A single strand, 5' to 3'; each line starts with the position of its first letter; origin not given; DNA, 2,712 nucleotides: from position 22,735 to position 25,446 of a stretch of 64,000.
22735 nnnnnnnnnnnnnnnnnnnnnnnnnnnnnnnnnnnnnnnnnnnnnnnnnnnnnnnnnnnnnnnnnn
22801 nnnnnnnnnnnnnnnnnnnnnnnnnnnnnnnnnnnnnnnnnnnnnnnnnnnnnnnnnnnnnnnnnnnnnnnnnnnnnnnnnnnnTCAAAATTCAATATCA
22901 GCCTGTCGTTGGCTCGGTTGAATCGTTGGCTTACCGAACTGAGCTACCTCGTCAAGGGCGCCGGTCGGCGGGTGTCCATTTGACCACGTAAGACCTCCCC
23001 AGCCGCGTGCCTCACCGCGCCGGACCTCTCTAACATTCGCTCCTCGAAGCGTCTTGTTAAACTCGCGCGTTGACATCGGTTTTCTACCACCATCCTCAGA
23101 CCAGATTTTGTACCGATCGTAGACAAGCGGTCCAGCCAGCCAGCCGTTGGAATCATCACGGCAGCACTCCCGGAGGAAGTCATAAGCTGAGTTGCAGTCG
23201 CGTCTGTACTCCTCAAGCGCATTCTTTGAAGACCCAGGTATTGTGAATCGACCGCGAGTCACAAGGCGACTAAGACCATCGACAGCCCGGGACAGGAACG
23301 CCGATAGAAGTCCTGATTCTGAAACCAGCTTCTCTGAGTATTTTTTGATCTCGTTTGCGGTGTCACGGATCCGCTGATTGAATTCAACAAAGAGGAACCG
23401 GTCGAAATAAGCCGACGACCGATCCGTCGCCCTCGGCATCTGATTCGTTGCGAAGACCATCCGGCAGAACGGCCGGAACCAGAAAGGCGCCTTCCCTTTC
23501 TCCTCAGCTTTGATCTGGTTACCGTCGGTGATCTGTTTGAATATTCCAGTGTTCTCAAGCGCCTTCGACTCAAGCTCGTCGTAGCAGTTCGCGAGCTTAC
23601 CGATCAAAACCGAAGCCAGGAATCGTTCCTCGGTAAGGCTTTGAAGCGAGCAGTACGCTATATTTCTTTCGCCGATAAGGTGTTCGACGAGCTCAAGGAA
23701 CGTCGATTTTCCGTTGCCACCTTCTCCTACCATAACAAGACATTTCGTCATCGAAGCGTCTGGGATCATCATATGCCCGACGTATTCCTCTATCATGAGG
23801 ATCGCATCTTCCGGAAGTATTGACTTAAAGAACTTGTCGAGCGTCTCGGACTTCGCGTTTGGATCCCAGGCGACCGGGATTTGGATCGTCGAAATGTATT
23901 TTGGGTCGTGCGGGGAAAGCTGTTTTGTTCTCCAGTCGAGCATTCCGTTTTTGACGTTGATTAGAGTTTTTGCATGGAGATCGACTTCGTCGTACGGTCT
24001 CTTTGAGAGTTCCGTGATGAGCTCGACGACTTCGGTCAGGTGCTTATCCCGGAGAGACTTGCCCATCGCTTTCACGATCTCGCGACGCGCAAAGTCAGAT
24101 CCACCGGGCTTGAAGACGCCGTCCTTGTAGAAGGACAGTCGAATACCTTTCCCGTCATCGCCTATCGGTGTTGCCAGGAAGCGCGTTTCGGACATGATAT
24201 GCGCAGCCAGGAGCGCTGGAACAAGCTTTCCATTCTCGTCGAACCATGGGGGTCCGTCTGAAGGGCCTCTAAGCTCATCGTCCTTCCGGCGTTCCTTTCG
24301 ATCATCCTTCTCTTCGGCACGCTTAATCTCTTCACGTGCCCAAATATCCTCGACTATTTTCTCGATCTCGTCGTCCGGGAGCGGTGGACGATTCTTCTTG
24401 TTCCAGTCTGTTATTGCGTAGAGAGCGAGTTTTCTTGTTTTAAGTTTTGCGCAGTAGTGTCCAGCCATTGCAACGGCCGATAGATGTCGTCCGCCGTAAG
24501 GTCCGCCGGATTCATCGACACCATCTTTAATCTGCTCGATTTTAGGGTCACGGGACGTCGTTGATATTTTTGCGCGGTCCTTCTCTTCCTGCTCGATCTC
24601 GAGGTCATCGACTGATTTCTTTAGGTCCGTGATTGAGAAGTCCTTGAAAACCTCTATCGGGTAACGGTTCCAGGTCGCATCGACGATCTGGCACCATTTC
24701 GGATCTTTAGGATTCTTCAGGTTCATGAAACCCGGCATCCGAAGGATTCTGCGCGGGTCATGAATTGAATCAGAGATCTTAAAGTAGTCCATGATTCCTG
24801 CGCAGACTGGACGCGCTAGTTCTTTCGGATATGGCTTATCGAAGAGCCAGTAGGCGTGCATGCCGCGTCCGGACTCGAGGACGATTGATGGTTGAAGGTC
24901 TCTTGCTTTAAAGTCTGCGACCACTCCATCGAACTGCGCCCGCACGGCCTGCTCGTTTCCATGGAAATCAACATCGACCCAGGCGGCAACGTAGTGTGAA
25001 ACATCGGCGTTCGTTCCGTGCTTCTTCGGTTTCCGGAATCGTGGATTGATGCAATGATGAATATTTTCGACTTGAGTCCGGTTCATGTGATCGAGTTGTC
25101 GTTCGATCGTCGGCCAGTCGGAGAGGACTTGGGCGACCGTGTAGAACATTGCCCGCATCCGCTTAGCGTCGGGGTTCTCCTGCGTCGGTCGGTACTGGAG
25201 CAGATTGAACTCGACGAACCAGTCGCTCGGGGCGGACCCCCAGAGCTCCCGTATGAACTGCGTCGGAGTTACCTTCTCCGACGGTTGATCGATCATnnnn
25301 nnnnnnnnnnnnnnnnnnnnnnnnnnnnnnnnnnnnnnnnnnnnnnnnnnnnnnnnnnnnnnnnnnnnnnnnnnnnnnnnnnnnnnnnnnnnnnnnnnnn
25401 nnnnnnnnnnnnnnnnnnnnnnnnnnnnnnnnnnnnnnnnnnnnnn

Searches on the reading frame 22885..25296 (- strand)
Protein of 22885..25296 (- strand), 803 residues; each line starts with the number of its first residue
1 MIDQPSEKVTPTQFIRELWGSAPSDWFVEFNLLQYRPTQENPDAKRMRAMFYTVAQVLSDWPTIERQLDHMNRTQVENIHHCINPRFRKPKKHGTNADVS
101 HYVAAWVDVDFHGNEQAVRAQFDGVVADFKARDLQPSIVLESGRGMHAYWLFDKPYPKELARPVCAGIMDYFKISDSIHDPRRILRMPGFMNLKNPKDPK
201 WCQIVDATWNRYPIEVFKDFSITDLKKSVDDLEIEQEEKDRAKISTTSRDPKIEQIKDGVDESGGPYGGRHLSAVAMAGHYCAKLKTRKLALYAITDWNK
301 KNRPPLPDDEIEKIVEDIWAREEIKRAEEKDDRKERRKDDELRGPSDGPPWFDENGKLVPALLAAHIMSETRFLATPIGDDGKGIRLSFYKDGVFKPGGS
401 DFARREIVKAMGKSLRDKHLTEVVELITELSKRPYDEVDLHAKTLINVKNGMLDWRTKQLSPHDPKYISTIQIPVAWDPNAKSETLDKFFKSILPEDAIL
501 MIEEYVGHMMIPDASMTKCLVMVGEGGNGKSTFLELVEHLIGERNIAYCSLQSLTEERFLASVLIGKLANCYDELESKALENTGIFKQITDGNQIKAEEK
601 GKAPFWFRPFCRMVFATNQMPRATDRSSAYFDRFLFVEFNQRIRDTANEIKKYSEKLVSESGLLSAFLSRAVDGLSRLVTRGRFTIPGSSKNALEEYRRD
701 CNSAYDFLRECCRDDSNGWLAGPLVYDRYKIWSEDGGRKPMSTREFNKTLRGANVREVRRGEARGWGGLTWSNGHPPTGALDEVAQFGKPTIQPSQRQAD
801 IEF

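Call 9: search_protein_families(library=pfam, proteins=[window:22885-25296:-], max_evalue=0.01)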
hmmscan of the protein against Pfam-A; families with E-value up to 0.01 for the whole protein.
window:22885-25296:- (803 aa): 6 families
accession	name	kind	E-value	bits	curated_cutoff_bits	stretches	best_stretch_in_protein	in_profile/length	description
PF19263.5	DUF5906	-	3e-23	83.1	27.6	1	522-628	1-111/114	Family of unknown function (DUF5906)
PF08706.16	D5_N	-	1.7e-14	54.8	22.4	1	371-494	52-144/145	D5 N terminal like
PF08708.16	PriCT_1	-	2.2e-07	30.8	21.1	1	268-322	11-65/67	Primase C terminal 1 (PriCT-1)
PF03288.22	Pox_D5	-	2.6e-05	25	21.4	1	700-752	2-55/86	Poxvirus D5 protein-like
PF16793.10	RepB_primase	-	0.005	17.2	24.3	1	105-195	64-147/186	RepB DNA-primase N-terminal domain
PF00519.23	PPV_E1_C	-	0.0068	16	26.5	0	517-643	119-241/289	Papillomavirus helicase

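Call 15: find_related_loci(query=window:22885-25296:-, collection=viral_contigs, flank=10000)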
Query window:22885-25296:- (803 aa) in viral_contigs; peptide patterns used: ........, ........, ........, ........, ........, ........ (x = any residue, [..] = any of these).
3 stretches matched a pattern; 2 encode a relative of the query (tblastn E <= 1e-3); 2 distinct loci.
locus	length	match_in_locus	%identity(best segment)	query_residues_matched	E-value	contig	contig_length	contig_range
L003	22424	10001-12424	75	1-801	0e+0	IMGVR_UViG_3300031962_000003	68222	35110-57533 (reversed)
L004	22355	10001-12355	82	3-789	0e+0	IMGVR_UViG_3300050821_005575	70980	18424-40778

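Call 35: find_related_loci(query=A1, collection=metagenome_contigs, flank=10000)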
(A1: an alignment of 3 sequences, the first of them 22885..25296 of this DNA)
Query A1 (803 aa) in metagenome_contigs; peptide patterns used: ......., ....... (x = any residue, [..] = any of these).
308 stretches matched a pattern; 14 encode a relative of the query (tblastn E <= 1e-3); 14 distinct loci.
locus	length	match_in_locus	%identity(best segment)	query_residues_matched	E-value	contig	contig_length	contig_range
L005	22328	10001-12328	83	3-780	0e+0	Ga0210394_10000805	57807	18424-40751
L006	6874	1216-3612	79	1-798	0e+0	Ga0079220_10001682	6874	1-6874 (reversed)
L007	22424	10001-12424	75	1-801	0e+0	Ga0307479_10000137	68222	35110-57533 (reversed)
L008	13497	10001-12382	52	1-789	0e+0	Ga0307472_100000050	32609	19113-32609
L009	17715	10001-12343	47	13-791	0e+0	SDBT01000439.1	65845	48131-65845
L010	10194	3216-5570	48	13-791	0e+0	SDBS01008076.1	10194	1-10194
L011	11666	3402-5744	48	13-791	0e+0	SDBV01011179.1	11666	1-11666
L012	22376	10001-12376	54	1-788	0e+0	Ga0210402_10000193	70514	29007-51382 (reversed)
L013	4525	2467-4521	50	13-695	0e+0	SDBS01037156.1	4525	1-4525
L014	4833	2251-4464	33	1-750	5e-121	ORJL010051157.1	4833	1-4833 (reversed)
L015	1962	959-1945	55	13-338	6e-124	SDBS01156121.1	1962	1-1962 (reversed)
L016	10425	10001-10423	59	13-153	3e-50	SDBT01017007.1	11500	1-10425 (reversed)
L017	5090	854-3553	25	1-761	5e-22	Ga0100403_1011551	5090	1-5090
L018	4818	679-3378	25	1-761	5e-22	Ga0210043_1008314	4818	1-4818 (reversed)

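Call 52: find_related_loci(query=A1, collection=genome_contigs, flank=10000)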
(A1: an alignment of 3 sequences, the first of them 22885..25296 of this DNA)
Query A1 (803 aa) in genome_contigs; peptide patterns used: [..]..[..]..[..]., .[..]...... (x = any residue, [..] = any of these).
61 stretches matched a pattern, but none encodes a relative of the query by tblastn (E <= 1e-3).

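Call 112: find_related_loci(query=A1, collection=viral_contigs, flank=10000)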
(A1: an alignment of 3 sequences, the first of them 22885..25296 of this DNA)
Query A1 (803 aa) in viral_contigs; peptide patterns used: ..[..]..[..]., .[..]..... (x = any residue, [..] = any of these).
61 stretches matched a pattern; 7 encode a relative of the query (tblastn E <= 1e-3); 7 distinct loci.
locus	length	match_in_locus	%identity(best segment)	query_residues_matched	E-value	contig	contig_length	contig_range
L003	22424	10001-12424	75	1-801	0e+0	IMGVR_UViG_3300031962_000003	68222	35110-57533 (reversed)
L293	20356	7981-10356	54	1-788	0e+0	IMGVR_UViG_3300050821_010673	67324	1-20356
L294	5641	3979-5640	75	1-552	0e+0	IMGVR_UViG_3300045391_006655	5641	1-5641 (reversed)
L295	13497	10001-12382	52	1-789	0e+0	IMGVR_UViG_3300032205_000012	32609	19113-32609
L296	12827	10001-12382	51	1-789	0e+0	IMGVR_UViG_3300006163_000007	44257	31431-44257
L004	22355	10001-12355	82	3-789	0e+0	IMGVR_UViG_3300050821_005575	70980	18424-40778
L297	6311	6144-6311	68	1-56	1e-18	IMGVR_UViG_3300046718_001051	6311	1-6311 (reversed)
